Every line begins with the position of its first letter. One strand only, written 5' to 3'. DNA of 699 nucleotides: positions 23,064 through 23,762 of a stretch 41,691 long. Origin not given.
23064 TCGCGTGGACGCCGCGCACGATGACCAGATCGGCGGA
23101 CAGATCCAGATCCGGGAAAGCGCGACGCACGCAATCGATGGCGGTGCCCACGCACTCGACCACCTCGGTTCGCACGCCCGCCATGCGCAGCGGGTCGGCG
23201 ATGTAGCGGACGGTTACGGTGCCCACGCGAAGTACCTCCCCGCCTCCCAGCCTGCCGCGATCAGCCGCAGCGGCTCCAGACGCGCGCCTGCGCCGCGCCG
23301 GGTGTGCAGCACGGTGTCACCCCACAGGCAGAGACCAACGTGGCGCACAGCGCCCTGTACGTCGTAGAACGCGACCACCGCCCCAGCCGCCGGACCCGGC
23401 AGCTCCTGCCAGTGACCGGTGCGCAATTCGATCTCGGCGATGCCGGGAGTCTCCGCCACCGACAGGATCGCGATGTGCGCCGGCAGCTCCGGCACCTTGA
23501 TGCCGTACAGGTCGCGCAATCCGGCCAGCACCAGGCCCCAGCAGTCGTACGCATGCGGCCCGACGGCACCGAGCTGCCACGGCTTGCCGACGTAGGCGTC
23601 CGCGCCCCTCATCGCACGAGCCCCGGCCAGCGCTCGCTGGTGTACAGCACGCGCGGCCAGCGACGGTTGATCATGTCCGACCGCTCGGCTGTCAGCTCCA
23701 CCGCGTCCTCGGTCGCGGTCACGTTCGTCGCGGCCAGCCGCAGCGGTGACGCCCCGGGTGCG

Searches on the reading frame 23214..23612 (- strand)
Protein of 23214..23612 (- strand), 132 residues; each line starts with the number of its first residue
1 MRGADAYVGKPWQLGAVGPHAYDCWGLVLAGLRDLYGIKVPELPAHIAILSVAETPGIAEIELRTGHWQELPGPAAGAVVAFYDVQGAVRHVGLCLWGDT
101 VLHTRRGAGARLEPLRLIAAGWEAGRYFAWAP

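Call 21: search_protein_families(library=pfam, alignment_id=A2, max_evalue=0.001)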
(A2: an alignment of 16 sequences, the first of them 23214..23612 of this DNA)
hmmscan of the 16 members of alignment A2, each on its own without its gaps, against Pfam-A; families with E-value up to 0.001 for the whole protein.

A. member 1, window:23214-23612:- (132 aa): 1 family
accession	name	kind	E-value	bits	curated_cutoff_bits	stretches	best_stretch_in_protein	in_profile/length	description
PF00877.26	NLPC_P60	-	3.6e-07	30.6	23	1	9-111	1-87/105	NlpC/P60 family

B. families by the number of members that match (of 16 scanned): 15 families
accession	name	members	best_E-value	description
PF04860.17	Phage_portal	1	5e-69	Phage portal protein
PF08875.16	DUF1833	1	4.2e-21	Domain of unknown function (DUF1833)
PF05065.19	Phage_capsid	1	9.6e-17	Phage capsid family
PF05521.18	Phage_HCP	1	2e-16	Phage head completion protein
PF04586.22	Peptidase_S78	1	1.4e-08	Caudovirus prohead serine protease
PF00877.26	NLPC_P60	1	3.6e-07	NlpC/P60 family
PF24801.1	FNIII-A_GpJ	1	9.3e-07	Tip attachment protein J,FNIII-A domain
PF01442.23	Apolipoprotein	1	4.8e-06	Apolipoprotein A1/A4/E domain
PF13573.12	SprB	1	8e-06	SprB repeat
PF04883.17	HK97-gp10_like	1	2.1e-05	Bacteriophage HK97-gp10, putative tail-component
PF12219.14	End_tail_spike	1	3.9e-05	Catalytic domain of bacteriophage endosialidase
PF09325.15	Vps5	1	5.3e-05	Vps5 C terminal like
PF13550.12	Phage-tail_3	1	5.5e-05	Putative phage tail protein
PF13884.11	Peptidase_S74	1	0.00037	Chaperone of endosialidase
PF05135.19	Phage_connect_1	1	0.0006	Phage gp6-like head-tail connector protein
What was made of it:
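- Checked: The tail fibre (17529-19997) also has an endosialidase-like glycosidase hit, so NlpC/P60 is not the only hydrolase-like domain (call 21).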
